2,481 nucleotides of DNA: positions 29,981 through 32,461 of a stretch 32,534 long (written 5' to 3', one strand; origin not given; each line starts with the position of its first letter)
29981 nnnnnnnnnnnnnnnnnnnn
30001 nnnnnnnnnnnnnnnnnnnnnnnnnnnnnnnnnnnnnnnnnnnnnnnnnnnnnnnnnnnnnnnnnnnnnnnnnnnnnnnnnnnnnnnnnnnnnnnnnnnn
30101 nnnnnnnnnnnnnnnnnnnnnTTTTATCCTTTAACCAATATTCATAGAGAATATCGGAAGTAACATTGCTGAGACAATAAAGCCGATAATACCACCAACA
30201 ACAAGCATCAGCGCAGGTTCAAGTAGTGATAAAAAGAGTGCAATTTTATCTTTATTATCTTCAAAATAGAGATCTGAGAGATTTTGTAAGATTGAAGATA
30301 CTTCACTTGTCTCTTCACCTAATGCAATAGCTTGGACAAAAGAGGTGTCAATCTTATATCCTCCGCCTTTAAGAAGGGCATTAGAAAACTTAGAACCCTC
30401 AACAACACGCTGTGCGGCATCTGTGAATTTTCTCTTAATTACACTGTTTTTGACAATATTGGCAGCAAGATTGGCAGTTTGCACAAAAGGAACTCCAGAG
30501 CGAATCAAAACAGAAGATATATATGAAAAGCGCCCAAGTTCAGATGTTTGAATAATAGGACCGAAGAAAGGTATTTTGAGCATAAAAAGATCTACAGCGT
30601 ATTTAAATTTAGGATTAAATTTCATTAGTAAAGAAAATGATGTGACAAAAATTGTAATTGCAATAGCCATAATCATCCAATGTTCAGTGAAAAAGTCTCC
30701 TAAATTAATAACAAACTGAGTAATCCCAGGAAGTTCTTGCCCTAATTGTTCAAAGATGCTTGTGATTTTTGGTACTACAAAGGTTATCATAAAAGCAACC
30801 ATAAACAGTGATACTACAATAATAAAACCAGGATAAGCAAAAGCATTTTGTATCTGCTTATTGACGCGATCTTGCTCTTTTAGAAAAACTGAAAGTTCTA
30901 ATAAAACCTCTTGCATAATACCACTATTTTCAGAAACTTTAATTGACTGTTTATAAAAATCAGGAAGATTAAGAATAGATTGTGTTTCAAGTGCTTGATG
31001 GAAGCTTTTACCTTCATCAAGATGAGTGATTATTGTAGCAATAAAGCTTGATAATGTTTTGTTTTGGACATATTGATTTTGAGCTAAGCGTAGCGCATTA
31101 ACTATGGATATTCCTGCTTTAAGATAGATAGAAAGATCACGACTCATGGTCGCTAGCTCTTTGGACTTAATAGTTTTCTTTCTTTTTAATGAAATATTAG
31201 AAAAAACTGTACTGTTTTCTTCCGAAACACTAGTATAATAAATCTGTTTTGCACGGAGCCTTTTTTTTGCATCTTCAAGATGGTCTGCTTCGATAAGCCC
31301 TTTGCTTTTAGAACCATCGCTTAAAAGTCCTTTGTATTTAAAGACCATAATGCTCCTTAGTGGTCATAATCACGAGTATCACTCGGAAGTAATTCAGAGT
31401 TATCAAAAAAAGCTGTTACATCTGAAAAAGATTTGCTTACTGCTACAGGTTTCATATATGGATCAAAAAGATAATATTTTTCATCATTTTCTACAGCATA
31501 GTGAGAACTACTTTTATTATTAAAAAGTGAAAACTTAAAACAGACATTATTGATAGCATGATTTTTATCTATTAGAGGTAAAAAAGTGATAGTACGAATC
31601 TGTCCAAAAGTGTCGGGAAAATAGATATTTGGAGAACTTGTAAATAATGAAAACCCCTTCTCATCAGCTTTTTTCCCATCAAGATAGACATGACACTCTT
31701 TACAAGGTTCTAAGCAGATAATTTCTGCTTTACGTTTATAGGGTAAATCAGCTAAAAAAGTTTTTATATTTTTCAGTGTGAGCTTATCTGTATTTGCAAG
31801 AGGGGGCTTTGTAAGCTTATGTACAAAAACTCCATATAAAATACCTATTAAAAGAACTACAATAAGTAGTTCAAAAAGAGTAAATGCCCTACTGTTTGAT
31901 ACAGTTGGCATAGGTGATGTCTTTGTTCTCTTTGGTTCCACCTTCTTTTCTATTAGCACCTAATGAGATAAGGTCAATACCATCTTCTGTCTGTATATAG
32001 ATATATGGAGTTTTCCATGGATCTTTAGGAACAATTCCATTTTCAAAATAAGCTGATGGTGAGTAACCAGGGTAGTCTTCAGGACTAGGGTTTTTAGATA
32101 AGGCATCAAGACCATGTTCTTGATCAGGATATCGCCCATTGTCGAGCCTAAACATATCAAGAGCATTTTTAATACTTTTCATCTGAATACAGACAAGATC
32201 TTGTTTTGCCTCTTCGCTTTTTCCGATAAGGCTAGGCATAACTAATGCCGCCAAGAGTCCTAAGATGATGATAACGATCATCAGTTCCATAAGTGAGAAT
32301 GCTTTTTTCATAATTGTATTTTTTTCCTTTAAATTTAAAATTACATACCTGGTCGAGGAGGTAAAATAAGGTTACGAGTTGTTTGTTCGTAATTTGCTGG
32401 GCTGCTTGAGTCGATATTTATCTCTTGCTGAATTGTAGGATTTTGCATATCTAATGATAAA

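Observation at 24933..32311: Candidate periplasmic glycosylation system (PA14 protein, PMT/GT39-like GT-C, GtrA, second GT-C, GtrB) wired into a pseudopilin/GspF operon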

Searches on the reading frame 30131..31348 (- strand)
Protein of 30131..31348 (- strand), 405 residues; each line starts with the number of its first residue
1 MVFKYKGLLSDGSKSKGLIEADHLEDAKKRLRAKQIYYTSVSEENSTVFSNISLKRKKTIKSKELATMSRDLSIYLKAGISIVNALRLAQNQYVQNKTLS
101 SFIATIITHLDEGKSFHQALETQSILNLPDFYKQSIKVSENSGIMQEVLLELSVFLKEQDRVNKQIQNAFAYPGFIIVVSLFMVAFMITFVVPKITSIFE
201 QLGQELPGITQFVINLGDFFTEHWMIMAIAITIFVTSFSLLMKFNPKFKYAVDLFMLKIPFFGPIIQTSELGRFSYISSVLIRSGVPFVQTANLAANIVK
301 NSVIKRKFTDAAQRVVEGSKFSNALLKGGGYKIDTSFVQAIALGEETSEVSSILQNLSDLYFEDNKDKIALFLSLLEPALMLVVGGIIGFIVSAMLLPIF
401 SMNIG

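Call 3: search_protein_families(library=pfam, proteins=[window:30131-31348:-], max_evalue=0.01)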
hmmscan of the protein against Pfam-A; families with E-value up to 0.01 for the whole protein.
window:30131-31348:- (405 aa): 1 family
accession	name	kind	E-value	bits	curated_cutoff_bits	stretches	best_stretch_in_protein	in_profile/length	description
PF00482.28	T2SSF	-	3.4e-43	147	25.2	2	69-193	2-125/125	Type II secretion system (T2SS), protein F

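Call 4: search_protein_families(library=ncbifam, proteins=[window:30131-31348:-], max_evalue=0.01)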
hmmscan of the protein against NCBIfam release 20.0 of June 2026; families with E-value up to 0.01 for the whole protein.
window:30131-31348:- (405 aa): 6 families
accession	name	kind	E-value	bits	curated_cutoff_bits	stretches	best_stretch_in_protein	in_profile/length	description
TIGR02120.1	GspF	equivalog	3.9e-87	293.1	424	1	3-403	1-398/401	type II secretion system inner membrane protein GspF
NF052606.1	T4PiliAsmPilCMyx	equivalog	2.6e-61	207.7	700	1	2-402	21-414/419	type IV pilus assembly protein PilC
NF007861.0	PRK10573.1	equivalog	2.5e-59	201.3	401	1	2-402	6-394/401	protein transport protein HofC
NF052607.1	T4PiliAsmPilCThrm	equivalog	2.7e-58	198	700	1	2-402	3-400/406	type IV pilus assembly protein PilC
NF047826.1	T3SSXpsF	equivalog_domain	5.8e-48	163.7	650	1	2-402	3-400/405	type II secretion system protein XpsF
NF041012.2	T4P_ComGB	equivalog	6.4e-35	121.1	240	1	66-402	4-330/332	competence type IV pilus assembly protein ComGB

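Call 50: find_related_loci(query=window:30131-31348:-, collection=metagenome_contigs, flank=10000)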
Query window:30131-31348:- (405 aa) in metagenome_contigs; peptide patterns used: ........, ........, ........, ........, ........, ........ (x = any residue, [..] = any of these).
106 stretches matched a pattern; 20 encode a relative of the query (tblastn E <= 1e-3); 20 distinct loci.
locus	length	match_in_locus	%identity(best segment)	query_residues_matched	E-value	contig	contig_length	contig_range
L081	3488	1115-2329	91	1-405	0e+0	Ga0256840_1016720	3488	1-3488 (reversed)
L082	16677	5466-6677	73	1-405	0e+0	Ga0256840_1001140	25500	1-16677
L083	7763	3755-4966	73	1-405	0e+0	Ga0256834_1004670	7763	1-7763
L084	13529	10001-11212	73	1-405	0e+0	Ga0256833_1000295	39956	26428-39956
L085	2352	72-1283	68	1-405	0e+0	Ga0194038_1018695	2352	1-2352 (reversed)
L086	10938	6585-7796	66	1-405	9e-176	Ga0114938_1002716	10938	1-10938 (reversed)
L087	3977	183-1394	51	1-405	2e-144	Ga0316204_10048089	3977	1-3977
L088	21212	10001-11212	53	1-405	5e-138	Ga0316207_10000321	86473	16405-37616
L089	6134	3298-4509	50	1-405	4e-137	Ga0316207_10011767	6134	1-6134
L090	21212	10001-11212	51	1-405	4e-137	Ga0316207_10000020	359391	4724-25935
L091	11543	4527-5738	52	1-405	9e-137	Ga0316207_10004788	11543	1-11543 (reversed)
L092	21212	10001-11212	52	1-405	2e-136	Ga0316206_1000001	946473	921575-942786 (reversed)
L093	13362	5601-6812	51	1-405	9e-136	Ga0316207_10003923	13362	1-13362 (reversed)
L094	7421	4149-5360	51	1-405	3e-134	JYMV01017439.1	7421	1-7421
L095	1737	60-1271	51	1-405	4e-145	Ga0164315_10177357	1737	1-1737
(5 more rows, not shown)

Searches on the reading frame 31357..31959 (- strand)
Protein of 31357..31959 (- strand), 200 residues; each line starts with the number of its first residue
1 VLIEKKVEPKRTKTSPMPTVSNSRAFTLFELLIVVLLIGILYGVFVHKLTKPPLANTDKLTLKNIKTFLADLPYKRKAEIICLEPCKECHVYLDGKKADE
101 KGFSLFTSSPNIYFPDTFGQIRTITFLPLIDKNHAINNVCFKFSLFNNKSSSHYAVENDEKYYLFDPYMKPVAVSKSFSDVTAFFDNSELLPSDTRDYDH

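Call 3: search_protein_families(library=pfam, proteins=[window:31357-31959:-], max_evalue=0.01)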
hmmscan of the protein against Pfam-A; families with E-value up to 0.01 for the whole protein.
window:31357-31959:- (200 aa): 1 family
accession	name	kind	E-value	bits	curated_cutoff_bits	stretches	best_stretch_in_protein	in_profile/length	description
PF07963.17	N_methyl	-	5.6e-05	23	21.2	1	21-41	2-22/27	Prokaryotic N-terminal methylation motif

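Call 4: search_protein_families(library=ncbifam, proteins=[window:31357-31959:-], max_evalue=0.01)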
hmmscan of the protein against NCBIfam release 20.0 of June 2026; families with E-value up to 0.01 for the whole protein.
window:31357-31959:- (200 aa): 4 families
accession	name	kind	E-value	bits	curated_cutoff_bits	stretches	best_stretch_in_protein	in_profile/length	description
NF040999.1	pilin_ComGC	equivalog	0.00067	19.8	75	1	24-51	2-29/84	competence type IV pilus major pilin ComGC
TIGR01710.1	typeII_sec_gspG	equivalog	0.00087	19.3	88.85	1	24-66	1-43/134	type II secretion system major pseudopilin GspG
TIGR01708.2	typeII_sec_gspH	equivalog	0.0013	18.8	80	1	24-48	2-26/169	type II secretion system minor pseudopilin GspH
TIGR02532.1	IV_pilin_GFxxxE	domain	0.0018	18.1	16.3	1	24-41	2-19/24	prepilin-type N-terminal cleavage/methylation domain-containing protein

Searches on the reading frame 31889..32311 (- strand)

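Call 3: search_protein_families(library=pfam, proteins=[window:31889-32311:-], max_evalue=0.01)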
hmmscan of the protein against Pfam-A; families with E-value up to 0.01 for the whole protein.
window:31889-32311:- (140 aa): 2 families
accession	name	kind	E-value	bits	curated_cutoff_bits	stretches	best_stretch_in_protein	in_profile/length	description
PF08334.16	T2SSG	-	1.4e-26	93.1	21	1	28-133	2-106/108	Type II secretion system (T2SS), protein G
PF07963.17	N_methyl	-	8.3e-05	22.4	21.2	1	2-24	4-26/27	Prokaryotic N-terminal methylation motif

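Call 4: search_protein_families(library=ncbifam, proteins=[window:31889-32311:-], max_evalue=0.01)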
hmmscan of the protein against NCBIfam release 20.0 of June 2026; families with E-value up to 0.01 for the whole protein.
window:31889-32311:- (140 aa): 7 families
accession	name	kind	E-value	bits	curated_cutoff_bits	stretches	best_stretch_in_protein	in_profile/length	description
TIGR01710.1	typeII_sec_gspG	equivalog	2.1e-41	141.1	88.85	1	4-135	2-133/134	type II secretion system major pseudopilin GspG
NF040999.1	pilin_ComGC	equivalog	2.1e-07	31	75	1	2-65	1-64/84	competence type IV pilus major pilin ComGC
NF041775.1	typeIV_PilA_Myxo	equivalog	1.2e-06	28.7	400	1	3-63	11-71/214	type IV pilin protein PilA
TIGR02532.1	IV_pilin_GFxxxE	domain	1e-05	25.1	16.3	1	3-25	2-24/24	prepilin-type N-terminal cleavage/methylation domain-containing protein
NF007862.0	PRK10574.1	equivalog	1.1e-05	25.6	138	1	2-71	4-73/145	prepilin peptidase-dependent pilin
TIGR01708.2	typeII_sec_gspH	equivalog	1.2e-05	25.4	80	1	4-39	3-40/169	type II secretion system minor pseudopilin GspH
NF041013.1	T4P_ComGE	equivalog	0.00092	19.3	49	1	2-36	3-40/83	competence type IV pilus minor pilin ComGE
